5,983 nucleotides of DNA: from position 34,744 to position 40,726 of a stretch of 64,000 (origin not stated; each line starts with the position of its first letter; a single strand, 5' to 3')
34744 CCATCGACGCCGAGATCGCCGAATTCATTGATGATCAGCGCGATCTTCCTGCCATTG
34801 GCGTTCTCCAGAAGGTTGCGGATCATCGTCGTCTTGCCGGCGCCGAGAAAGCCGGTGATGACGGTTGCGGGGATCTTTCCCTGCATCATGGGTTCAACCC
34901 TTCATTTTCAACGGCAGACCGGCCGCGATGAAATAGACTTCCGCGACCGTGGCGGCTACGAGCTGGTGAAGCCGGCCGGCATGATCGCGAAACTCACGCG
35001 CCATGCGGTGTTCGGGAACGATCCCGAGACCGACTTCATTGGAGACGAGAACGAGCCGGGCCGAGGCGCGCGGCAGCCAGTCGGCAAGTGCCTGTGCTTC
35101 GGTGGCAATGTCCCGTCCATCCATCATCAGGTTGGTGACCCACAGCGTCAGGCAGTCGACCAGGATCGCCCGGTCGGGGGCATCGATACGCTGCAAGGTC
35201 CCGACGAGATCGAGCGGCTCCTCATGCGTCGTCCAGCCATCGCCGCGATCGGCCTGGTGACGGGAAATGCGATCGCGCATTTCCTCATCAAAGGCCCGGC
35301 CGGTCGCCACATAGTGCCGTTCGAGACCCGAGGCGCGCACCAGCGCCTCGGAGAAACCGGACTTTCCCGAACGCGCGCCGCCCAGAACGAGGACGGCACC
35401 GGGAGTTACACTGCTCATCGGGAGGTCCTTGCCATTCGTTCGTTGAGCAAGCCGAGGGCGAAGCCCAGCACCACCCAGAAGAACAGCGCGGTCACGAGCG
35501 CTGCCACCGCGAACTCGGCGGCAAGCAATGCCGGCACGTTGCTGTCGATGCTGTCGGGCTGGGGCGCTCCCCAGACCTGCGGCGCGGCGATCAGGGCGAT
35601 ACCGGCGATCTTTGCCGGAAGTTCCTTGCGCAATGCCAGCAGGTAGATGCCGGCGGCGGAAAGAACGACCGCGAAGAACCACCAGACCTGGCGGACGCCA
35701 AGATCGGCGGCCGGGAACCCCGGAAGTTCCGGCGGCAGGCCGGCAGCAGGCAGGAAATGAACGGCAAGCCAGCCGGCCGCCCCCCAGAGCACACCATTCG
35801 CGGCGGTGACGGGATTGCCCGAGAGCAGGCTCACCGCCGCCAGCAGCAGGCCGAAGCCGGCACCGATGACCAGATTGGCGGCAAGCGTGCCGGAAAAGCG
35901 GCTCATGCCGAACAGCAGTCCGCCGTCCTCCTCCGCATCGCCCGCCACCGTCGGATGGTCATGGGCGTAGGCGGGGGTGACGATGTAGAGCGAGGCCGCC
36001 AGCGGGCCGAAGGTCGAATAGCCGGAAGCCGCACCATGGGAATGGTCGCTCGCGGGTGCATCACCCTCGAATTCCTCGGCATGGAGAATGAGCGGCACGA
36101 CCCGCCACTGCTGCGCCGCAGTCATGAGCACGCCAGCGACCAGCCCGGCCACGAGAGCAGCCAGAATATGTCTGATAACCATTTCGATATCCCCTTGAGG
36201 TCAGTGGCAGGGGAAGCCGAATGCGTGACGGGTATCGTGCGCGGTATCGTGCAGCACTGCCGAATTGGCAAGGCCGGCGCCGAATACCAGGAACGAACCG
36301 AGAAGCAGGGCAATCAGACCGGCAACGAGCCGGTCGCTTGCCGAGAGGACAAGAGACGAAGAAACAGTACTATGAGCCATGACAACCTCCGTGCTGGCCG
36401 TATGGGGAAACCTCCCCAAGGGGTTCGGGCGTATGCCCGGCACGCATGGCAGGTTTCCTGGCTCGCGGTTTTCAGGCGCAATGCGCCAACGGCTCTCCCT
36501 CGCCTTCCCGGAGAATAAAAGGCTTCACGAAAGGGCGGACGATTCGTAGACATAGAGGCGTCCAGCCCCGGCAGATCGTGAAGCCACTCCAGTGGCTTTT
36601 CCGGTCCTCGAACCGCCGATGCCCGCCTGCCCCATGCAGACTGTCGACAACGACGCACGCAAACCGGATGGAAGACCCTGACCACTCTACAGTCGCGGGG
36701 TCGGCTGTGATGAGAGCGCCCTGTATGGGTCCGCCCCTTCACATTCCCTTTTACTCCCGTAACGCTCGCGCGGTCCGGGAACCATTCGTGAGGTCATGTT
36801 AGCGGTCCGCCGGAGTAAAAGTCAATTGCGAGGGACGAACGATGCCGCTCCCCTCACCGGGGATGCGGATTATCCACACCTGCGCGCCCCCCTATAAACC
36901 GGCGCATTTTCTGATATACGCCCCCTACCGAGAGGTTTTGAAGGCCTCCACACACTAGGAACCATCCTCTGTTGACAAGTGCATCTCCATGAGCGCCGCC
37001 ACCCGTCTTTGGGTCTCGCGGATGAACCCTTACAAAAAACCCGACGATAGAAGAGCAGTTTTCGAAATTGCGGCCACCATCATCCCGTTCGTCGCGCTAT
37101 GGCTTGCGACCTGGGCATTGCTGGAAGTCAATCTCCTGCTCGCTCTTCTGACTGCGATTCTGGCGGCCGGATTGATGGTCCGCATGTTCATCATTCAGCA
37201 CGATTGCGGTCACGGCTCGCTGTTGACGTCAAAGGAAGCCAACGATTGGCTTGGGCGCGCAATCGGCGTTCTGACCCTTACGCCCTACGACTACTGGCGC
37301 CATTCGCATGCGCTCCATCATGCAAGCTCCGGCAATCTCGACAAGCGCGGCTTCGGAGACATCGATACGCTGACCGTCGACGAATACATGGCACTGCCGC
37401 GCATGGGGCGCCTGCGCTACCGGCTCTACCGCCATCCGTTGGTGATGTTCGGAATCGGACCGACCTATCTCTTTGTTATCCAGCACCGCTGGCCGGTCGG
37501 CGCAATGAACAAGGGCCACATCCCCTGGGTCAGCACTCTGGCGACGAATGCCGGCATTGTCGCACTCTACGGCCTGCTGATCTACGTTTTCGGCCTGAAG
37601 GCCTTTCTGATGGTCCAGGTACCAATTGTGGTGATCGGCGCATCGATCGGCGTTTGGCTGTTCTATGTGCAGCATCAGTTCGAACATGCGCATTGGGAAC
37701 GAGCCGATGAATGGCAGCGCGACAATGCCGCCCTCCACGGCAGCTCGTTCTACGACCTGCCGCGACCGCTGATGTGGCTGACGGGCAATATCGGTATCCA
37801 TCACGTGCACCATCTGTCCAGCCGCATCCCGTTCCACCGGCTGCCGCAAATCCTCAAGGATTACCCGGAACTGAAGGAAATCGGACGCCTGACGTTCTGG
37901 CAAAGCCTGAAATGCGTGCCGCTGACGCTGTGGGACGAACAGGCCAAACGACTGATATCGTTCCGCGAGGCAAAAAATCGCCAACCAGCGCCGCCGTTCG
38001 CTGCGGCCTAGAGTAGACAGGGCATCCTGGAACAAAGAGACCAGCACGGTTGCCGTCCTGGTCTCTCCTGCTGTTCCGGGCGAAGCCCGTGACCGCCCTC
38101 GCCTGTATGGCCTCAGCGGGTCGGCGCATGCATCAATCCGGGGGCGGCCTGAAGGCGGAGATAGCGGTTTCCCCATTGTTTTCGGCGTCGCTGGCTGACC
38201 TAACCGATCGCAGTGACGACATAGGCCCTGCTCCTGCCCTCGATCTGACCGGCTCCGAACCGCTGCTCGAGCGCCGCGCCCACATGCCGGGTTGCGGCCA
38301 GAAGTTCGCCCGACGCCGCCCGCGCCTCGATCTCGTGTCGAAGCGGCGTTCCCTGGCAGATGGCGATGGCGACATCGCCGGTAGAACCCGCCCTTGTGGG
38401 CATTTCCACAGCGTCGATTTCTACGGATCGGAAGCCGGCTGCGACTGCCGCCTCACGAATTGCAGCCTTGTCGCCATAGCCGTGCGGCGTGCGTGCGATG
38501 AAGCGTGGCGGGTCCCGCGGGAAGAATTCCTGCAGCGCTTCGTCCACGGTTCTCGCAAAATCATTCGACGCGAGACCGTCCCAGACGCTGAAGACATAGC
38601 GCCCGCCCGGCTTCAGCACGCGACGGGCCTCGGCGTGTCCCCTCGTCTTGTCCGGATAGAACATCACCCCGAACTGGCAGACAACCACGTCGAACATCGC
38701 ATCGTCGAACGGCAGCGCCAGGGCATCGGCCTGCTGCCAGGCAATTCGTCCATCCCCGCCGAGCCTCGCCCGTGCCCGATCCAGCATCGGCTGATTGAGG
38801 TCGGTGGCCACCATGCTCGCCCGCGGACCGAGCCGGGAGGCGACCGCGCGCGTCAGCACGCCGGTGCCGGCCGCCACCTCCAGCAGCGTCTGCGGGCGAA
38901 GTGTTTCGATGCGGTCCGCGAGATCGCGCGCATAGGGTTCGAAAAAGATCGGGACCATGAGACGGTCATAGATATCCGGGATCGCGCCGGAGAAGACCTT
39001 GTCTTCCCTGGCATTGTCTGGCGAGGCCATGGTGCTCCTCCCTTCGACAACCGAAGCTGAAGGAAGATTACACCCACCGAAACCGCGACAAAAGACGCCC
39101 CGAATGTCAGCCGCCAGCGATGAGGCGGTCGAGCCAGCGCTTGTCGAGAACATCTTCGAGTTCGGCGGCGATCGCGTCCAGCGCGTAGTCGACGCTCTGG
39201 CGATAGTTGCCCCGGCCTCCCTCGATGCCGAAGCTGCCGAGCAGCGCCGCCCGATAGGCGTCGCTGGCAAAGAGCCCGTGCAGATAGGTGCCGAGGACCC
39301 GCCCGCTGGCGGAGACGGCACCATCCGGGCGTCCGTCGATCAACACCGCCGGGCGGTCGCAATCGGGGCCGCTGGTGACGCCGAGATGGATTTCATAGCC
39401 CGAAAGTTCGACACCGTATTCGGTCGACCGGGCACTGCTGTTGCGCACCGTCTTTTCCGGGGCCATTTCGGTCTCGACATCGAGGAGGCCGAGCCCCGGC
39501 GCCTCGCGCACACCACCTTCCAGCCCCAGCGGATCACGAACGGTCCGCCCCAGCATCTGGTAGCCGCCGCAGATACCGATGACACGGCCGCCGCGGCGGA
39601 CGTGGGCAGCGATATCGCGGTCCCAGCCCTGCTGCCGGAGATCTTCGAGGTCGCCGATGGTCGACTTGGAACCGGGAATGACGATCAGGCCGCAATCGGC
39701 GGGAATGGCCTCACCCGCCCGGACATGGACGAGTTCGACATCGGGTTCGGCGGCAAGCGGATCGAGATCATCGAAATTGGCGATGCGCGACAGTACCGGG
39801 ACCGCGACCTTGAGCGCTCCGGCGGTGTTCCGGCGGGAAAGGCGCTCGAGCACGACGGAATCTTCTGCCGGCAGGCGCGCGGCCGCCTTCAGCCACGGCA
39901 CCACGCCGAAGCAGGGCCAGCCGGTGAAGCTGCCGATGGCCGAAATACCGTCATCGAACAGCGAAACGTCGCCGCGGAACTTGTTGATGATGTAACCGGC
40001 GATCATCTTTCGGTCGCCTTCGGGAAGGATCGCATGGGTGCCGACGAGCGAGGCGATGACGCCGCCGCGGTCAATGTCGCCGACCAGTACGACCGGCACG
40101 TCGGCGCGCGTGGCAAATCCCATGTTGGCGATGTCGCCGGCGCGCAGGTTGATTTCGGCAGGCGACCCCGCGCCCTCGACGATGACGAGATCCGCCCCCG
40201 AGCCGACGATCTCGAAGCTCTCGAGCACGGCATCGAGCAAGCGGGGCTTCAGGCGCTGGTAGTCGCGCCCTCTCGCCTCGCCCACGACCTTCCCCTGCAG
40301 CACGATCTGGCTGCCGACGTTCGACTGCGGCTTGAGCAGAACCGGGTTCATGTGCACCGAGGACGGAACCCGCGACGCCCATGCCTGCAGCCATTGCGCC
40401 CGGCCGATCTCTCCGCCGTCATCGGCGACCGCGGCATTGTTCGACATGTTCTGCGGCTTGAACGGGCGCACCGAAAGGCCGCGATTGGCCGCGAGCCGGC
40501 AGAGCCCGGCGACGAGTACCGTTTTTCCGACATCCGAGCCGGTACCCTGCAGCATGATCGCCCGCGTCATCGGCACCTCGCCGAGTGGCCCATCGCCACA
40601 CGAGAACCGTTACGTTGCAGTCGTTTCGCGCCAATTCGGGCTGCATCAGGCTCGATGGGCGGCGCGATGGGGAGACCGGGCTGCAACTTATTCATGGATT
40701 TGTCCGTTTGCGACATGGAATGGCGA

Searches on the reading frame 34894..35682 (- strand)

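Call 9: search_protein_families(library=ncbifam, proteins=[window:34894-35682:-], max_evalue=0.00001)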
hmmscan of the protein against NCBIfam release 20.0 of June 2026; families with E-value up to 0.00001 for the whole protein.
window:34894-35682:- (262 aa): 1 family
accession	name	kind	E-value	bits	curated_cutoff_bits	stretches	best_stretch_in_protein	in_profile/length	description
NF004469.0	PRK05800.1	equivalog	6.8e-63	211.4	161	1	97-261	5-170/173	bifunctional adenosylcobinamide kinase/adenosylcobinamide-phosphate guanylyltransferase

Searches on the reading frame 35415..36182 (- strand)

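Call 54: search_protein_families(library=pfam, proteins=[window:35415-36182:-], max_evalue=0.001)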
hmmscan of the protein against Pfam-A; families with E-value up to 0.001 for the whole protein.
window:35415-36182:- (255 aa): 1 family
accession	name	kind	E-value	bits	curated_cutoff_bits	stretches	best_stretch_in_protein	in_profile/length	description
PF09490.15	CbtA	-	2.3e-46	159.1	30.7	1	4-246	3-237/239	Probable cobalt transporter subunit (CbtA)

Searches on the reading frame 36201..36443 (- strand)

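Call 54: search_protein_families(library=pfam, proteins=[window:36201-36443:-], max_evalue=0.001)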
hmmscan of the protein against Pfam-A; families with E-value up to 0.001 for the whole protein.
window:36201-36443:- (80 aa): 1 family
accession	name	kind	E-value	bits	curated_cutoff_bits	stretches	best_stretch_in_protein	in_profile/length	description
PF09489.15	CbtB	-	1.2e-17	64.3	27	1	34-80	5-51/51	Probable cobalt transporter subunit (CbtB)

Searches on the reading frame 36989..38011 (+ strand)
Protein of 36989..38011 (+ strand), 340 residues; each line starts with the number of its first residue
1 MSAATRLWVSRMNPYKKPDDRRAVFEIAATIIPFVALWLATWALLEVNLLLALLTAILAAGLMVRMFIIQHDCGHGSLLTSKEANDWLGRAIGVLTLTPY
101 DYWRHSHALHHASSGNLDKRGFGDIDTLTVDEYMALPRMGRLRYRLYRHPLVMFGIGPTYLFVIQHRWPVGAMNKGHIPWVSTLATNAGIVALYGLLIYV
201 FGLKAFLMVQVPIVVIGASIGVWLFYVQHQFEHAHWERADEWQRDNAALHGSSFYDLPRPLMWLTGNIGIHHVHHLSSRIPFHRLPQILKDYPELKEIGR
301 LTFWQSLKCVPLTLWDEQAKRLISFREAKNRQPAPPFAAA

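Call 9: search_protein_families(library=ncbifam, proteins=[window:36989-38011:+], max_evalue=0.00001)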
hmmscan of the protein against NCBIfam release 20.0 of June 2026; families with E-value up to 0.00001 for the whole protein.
window:36989-38011:+ (340 aa): 1 family
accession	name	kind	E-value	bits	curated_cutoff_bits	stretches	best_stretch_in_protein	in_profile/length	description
NF052548.1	FAdesatDesABac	equivalog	3.4e-114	381.4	500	1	11-327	13-327/328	Delta(5) desaturase DesA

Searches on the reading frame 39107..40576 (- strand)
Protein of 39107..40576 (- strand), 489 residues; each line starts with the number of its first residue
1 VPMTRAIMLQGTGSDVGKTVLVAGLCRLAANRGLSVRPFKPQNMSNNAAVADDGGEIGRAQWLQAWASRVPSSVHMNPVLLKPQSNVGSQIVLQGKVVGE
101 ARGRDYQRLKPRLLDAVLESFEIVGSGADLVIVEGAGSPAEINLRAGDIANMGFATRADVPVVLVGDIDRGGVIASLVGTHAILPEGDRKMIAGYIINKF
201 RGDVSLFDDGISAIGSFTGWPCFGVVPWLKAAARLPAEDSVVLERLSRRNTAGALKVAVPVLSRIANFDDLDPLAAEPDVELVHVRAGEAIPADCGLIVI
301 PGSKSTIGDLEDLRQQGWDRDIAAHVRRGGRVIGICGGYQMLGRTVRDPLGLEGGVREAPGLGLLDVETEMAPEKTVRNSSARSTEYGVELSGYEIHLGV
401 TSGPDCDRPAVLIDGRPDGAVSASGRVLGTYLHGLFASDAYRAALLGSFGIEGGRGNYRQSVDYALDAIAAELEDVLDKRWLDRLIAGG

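Call 63: search_protein_families(library=ncbifam, proteins=[window:39107-40576:-], max_evalue=1e-10)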
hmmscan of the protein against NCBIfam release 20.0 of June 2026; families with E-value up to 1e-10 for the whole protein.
window:39107-40576:- (489 aa): 2 families
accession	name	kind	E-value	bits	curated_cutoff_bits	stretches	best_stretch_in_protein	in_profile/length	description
NF001989.1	PRK00784.1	equivalog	8.2e-187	621.6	273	1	6-485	2-478/480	cobyric acid synthase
TIGR00313.1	cobQ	equivalog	2.5e-138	461.9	309.9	1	7-478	1-473/477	cobyric acid synthase CobQ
